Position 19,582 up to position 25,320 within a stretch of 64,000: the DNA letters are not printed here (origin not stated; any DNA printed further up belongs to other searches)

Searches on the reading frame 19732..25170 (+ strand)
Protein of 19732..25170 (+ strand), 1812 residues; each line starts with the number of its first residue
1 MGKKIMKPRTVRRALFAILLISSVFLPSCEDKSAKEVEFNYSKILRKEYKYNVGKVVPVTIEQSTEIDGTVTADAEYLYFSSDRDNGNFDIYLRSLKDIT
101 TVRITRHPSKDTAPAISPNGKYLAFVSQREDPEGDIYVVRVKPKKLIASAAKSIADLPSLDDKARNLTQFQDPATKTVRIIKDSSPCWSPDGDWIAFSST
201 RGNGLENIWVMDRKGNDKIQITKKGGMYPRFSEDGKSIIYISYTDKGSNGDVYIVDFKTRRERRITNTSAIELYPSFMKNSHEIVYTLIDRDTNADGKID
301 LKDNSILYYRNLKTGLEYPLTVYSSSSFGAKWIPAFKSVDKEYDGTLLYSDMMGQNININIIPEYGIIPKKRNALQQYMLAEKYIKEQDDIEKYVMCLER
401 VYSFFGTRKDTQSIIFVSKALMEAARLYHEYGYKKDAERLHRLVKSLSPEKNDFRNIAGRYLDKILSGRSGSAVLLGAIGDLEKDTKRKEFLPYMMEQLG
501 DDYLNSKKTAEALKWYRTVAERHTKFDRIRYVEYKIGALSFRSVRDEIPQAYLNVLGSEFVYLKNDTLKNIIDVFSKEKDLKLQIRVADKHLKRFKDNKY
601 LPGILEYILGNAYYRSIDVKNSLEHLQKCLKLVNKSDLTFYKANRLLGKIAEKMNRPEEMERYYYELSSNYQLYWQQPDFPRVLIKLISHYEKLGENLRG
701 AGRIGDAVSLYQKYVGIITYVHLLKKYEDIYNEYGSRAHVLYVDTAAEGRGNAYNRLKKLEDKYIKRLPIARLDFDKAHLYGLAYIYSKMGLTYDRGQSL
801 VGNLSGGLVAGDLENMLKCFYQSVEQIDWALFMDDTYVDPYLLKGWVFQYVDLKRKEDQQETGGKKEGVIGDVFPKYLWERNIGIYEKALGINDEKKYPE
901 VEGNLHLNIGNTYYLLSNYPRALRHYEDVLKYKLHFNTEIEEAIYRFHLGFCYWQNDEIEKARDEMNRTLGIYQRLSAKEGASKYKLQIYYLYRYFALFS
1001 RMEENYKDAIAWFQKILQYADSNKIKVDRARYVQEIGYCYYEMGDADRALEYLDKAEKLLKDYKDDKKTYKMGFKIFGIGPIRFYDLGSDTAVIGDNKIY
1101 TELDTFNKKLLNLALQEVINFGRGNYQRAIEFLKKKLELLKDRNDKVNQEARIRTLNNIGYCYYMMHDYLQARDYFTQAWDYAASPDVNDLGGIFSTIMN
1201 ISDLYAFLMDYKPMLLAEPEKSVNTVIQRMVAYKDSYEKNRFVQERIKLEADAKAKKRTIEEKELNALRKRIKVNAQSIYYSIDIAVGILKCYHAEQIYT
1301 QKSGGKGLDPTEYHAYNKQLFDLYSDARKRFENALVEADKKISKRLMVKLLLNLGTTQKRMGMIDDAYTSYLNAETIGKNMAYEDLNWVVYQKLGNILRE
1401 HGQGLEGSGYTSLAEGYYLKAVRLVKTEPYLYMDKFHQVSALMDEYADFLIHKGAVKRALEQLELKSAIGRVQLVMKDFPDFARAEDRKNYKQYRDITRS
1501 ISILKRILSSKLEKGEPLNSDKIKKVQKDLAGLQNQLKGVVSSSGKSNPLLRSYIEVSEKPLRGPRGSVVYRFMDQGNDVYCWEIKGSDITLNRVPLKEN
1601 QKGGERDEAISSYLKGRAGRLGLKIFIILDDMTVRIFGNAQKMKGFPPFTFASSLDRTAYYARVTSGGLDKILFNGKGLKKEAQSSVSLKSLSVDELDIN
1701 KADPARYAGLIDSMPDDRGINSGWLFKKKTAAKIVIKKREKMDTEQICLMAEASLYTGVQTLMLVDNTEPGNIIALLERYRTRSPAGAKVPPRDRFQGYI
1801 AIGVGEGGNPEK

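Call 45: search_protein_families(library=pfam, proteins=[window:19732-25170:+], max_evalue=0.00001)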
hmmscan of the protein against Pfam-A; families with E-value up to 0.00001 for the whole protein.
window:19732-25170:+ (1812 aa): 7 families
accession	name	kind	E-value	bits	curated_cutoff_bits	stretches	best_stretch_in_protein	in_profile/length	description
PF07676.18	PD40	-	2.8e-28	97.7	20.9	1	102-138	2-38/38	WD40-like Beta Propeller Repeat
PF13424.12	TPR_12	-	2.9e-24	85.5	30.1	1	1121-1179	14-71/77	Tetratricopeptide repeat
PF00515.34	TPR_1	-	3.4e-16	58.7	27.8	0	905-931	3-29/34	Tetratricopeptide repeat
PF07719.23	TPR_2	-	5.4e-15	54.6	27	0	1035-1062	6-33/34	Tetratricopeptide repeat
PF14559.12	TPR_19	-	9.6e-08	32.7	25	0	1002-1057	3-52/68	Tetratricopeptide repeat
PF00930.27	DPPIV_N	-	2.2e-07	30.4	22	0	75-129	4-63/354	Dipeptidyl peptidase IV (DPP IV) N-terminal region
PF13374.12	TPR_10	-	9.3e-06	25.9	27.5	0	908-931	7-30/42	Tetratricopeptide repeat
